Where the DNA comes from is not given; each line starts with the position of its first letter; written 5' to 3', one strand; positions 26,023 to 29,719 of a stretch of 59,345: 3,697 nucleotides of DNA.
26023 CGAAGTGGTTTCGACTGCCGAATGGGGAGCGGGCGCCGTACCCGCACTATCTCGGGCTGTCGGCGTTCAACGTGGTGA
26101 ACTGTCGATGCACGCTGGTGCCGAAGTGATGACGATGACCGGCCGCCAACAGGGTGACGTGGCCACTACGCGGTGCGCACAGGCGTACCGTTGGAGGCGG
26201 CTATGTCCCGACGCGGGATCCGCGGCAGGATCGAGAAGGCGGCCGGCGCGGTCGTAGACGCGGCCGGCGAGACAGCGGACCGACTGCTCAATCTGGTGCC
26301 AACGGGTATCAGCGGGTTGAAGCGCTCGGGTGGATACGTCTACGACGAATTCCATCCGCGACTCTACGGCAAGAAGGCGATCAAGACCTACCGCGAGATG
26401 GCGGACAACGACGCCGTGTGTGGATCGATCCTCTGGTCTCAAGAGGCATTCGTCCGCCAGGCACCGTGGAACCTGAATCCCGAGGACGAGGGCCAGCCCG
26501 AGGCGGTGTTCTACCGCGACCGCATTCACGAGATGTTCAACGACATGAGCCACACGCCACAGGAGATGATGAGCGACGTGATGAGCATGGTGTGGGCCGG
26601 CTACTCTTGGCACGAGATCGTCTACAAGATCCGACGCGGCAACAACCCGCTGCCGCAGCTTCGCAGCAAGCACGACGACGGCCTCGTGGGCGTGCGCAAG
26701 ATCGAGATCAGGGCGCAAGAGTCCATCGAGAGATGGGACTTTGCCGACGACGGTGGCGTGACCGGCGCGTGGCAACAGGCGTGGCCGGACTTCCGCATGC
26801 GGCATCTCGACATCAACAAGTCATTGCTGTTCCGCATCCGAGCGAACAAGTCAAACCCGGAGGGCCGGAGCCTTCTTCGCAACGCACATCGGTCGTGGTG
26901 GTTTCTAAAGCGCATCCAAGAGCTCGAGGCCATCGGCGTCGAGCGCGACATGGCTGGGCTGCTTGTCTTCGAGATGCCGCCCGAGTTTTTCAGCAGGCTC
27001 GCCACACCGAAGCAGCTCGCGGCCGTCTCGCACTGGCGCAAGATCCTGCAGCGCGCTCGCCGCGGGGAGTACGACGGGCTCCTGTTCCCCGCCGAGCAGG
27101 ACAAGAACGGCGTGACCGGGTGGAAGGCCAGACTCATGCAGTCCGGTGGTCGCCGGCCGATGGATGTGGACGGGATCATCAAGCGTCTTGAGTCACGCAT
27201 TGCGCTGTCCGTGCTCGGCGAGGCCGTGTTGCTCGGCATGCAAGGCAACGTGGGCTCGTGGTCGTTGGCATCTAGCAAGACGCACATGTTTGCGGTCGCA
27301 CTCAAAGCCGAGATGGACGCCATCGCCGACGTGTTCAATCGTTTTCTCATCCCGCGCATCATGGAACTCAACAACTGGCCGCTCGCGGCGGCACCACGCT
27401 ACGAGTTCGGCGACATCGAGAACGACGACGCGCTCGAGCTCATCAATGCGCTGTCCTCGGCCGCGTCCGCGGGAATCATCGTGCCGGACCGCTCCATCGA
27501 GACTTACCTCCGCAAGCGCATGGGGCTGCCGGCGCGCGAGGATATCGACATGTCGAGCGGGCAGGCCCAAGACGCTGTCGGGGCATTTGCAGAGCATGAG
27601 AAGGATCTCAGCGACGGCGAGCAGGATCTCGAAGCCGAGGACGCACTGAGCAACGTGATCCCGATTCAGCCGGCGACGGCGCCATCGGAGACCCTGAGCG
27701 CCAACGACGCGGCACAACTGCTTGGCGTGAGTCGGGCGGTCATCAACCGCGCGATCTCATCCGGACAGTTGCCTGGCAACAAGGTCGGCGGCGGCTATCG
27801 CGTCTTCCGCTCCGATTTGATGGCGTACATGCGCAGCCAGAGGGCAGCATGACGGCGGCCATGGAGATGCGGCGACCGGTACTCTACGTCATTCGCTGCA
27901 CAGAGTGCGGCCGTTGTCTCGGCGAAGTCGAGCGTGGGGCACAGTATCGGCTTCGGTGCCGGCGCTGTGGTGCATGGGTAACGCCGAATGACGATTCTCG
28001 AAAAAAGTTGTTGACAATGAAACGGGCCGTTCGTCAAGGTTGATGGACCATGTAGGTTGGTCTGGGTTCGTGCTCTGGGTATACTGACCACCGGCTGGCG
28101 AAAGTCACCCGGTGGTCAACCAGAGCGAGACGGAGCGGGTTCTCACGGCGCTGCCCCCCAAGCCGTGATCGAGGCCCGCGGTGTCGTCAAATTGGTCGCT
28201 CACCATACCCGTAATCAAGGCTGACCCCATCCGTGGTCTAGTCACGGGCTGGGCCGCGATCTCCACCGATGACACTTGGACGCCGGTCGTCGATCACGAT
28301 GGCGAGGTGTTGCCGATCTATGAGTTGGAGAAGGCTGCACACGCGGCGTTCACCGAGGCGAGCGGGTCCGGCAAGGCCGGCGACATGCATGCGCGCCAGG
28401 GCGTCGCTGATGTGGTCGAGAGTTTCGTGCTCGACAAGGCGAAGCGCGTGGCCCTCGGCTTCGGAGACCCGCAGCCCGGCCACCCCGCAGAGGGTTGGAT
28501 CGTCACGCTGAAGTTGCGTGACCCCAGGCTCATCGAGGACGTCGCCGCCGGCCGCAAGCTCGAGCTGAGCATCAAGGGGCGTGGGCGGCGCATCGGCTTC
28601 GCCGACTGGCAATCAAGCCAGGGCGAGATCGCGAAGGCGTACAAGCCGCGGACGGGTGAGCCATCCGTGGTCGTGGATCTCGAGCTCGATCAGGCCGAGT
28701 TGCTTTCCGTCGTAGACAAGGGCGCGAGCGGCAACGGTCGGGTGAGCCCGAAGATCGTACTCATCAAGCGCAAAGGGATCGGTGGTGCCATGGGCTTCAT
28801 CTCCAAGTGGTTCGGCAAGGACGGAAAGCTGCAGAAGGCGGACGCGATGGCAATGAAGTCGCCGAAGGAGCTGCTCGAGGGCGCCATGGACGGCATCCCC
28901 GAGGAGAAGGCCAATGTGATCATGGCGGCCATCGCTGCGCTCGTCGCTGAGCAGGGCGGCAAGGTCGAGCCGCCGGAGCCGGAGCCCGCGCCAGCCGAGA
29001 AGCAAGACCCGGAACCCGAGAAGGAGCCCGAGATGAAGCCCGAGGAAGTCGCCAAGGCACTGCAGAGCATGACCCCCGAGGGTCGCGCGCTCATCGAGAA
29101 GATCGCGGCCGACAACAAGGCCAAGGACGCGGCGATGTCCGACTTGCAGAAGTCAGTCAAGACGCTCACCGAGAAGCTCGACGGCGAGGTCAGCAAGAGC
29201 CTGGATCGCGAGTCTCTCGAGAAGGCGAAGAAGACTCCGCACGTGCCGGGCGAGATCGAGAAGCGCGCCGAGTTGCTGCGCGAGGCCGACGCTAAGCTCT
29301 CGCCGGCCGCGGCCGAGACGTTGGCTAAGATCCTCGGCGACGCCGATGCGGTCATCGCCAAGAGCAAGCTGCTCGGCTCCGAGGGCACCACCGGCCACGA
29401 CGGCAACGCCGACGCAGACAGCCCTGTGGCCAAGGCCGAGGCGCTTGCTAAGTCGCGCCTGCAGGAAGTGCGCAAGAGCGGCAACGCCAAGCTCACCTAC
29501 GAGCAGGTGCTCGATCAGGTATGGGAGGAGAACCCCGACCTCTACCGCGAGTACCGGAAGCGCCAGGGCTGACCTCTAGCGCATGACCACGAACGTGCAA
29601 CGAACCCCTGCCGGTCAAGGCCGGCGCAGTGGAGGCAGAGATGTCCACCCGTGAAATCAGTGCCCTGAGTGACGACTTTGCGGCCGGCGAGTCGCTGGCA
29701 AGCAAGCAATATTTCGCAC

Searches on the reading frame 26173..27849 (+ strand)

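Call 46: search_protein_families(library=pfam, proteins=[window:26173-27849:+], max_evalue=0.001)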
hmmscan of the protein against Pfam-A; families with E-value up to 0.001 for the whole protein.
window:26173-27849:+ (559 aa): 2 families
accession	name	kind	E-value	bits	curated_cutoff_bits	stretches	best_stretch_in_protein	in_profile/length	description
PF06074.18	Portal_Mu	-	3.7e-33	115.7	23.9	1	71-451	2-335/336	Portal protein of Mu bacteriophage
PF12728.13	HTH_17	-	1.3e-11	45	27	1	508-557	2-51/51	Helix-turn-helix domain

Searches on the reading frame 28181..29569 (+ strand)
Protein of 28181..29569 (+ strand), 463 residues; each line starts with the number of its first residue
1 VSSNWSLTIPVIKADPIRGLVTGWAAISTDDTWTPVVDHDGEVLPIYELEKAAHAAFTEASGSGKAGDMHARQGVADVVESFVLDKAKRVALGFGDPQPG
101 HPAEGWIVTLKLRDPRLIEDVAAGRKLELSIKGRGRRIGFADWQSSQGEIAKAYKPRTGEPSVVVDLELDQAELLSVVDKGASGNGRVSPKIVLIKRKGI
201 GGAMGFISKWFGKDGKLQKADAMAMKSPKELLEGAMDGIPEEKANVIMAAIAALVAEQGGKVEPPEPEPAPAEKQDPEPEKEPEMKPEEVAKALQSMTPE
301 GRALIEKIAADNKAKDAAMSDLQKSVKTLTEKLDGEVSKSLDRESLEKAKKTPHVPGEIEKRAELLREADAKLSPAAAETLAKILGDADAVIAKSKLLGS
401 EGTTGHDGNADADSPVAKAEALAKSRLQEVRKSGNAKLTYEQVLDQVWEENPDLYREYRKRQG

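Call 25: search_protein_families(library=phrogs, proteins=[window:28181-29569:+], max_evalue=0.00001)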
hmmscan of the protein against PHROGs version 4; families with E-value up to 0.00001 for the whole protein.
window:28181-29569:+ (463 aa): 1 family
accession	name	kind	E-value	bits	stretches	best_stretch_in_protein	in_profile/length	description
phrog_1530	-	other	4.1e-11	43.8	1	11-137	239-351/379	DNA methyltransferase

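Call 46: search_protein_families(library=pfam, proteins=[window:28181-29569:+], max_evalue=0.001)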
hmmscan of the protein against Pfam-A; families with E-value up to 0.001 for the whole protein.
window:28181-29569:+ (463 aa): 1 family
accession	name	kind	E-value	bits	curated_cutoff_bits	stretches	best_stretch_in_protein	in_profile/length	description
PF14550.11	Peptidase_S78_2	-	3.4e-06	27.5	24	1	15-138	9-125/126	Putative phage serine protease XkdF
